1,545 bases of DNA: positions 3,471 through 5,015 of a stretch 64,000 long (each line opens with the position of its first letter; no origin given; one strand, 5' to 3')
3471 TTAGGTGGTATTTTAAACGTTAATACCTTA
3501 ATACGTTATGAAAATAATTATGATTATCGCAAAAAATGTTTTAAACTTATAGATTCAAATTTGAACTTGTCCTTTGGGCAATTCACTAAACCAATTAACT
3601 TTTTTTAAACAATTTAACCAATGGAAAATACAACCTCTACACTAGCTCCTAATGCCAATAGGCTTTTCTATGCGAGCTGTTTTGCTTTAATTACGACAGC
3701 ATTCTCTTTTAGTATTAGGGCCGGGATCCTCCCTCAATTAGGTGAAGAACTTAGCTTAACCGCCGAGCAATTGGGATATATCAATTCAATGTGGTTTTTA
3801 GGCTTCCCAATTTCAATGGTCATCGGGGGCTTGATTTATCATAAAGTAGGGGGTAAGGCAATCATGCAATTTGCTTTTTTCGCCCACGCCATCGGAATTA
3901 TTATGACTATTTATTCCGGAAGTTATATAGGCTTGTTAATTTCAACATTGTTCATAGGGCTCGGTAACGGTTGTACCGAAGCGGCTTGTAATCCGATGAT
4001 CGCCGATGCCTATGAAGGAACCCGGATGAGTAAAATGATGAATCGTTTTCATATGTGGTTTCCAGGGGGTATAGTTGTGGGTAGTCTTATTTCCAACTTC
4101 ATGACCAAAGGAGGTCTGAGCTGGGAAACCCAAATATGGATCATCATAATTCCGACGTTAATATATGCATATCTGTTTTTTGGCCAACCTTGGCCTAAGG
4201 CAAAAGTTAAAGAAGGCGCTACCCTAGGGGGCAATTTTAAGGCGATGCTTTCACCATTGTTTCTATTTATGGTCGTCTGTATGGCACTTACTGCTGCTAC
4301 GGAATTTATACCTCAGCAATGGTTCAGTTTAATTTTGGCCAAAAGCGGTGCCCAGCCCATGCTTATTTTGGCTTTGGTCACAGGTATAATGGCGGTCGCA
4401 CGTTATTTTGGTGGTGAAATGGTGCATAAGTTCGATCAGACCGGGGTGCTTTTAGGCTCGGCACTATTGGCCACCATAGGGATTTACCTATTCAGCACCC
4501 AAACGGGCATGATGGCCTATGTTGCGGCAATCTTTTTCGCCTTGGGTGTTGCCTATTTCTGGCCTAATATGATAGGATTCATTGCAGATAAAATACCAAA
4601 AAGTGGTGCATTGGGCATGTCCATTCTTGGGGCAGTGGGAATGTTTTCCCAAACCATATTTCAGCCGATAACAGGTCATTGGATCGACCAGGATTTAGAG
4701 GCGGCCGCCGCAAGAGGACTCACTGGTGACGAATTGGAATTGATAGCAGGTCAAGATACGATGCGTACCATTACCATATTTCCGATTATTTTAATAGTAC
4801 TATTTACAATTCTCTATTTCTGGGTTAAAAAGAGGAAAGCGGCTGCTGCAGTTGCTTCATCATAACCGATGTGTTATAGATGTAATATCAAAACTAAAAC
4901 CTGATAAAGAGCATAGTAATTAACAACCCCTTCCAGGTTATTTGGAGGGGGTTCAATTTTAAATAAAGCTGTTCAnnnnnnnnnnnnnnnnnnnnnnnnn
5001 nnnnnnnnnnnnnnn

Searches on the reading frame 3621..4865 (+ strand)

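Call 77: search_protein_families(library=pfam, proteins=[window:3621-4865:+], max_evalue=0.00001)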
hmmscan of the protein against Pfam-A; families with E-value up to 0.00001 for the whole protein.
window:3621-4865:+ (414 aa): 1 family
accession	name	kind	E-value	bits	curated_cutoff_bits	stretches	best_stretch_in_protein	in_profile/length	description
PF07690.21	MFS_1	-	1.6e-30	106.6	33.4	2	20-345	2-344/347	Major Facilitator Superfamily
